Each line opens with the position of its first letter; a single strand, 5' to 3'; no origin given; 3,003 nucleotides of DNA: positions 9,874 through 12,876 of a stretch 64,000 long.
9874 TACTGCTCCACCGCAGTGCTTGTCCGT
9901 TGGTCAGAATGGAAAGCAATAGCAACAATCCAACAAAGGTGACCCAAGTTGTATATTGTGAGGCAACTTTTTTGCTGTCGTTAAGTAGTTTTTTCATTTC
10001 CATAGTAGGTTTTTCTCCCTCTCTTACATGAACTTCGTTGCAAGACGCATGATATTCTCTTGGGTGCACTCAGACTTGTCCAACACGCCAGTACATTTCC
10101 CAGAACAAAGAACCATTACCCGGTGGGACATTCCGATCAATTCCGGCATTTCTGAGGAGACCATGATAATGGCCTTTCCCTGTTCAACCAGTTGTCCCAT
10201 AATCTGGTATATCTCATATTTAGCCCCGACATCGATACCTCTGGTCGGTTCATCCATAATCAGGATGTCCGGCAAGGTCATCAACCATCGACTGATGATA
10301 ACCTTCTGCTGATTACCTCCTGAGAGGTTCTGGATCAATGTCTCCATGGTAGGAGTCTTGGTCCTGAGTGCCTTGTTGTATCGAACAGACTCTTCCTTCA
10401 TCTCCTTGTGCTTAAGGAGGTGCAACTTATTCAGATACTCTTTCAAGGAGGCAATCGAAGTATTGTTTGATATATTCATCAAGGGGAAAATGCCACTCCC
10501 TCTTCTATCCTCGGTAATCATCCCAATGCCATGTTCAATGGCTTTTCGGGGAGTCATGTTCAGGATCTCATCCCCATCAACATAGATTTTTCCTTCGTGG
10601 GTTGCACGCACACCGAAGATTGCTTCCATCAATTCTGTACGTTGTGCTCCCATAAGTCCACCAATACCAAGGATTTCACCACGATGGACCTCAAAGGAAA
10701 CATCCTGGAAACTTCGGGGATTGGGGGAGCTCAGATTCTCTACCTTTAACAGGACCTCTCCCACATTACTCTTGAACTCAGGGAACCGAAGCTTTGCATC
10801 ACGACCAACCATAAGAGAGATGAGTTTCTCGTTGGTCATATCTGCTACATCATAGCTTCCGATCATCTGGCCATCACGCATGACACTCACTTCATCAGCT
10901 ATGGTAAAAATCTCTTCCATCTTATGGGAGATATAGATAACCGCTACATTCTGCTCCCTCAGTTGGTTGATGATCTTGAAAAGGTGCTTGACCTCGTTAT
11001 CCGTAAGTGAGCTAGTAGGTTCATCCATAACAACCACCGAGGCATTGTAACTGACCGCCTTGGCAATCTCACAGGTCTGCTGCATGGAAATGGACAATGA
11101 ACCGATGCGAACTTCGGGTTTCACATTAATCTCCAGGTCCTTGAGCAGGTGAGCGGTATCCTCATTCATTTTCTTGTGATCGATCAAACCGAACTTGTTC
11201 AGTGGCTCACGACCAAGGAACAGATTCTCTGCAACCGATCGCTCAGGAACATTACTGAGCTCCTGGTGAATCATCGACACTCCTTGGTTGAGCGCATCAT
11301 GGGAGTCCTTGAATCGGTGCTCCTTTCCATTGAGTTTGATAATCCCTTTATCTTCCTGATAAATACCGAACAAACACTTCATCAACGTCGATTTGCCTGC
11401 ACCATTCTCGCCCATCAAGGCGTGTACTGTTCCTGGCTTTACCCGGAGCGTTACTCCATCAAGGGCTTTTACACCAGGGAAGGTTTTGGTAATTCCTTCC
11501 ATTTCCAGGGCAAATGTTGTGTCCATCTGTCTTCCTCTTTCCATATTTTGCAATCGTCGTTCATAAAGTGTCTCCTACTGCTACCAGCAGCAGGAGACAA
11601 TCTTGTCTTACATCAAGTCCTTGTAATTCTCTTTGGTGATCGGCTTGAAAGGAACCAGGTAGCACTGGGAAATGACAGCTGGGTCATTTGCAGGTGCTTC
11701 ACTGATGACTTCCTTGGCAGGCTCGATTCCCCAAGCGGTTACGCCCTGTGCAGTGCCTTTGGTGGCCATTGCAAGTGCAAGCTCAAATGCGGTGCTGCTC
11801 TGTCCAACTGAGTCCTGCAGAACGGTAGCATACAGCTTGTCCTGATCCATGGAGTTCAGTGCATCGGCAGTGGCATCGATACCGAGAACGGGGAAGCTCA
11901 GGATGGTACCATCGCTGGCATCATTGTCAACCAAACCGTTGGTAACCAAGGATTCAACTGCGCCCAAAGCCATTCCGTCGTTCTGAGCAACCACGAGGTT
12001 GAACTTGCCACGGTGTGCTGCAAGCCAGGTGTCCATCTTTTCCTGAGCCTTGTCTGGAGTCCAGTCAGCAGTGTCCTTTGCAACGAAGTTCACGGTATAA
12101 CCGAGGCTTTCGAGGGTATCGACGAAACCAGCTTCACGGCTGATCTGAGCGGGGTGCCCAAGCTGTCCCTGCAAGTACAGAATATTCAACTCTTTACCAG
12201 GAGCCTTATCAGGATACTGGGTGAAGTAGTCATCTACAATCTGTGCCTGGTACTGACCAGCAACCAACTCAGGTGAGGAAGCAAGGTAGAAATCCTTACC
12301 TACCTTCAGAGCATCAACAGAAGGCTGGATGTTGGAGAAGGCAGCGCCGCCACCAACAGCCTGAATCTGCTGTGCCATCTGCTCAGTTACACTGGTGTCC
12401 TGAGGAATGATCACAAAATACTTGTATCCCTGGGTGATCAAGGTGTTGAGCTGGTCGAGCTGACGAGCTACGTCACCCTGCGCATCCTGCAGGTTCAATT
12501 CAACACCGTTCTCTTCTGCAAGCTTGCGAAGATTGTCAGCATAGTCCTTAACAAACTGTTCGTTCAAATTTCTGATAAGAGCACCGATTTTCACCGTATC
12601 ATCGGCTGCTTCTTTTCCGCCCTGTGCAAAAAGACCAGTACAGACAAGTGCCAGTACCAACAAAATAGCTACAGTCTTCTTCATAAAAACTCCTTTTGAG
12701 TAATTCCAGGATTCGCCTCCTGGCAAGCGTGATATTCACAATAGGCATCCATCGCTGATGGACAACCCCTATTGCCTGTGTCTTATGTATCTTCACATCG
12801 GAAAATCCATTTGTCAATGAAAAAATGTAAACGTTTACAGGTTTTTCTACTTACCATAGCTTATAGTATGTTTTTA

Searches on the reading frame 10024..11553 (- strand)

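Call 8: search_protein_families(library=pfam, proteins=[window:10024-11553:-], max_evalue=0.00001)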
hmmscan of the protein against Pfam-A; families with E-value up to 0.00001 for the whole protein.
window:10024-11553:- (509 aa): 2 families
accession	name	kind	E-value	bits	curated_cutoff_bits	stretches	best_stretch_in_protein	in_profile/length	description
PF00005.33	ABC_tran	-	3.3e-52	177.2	25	2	31-181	1-137/137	ABC transporter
PF13304.12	AAA_21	-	2e-09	38.4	27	0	44-82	2-40/304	AAA domain, putative AbiEii toxin, Type IV TA system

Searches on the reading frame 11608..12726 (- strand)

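Call 8: search_protein_families(library=pfam, proteins=[window:11608-12726:-], max_evalue=0.00001)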
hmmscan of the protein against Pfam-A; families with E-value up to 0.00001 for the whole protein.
window:11608-12726:- (372 aa): 2 families
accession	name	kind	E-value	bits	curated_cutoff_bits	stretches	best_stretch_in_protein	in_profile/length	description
PF13407.12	Peripla_BP_4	-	8.8e-38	130.8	35.1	1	50-322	4-255/258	Periplasmic binding protein domain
PF00532.27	Peripla_BP_1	-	3.2e-06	27.2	22.2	0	45-267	2-209/281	Periplasmic binding proteins and sugar binding domain of LacI family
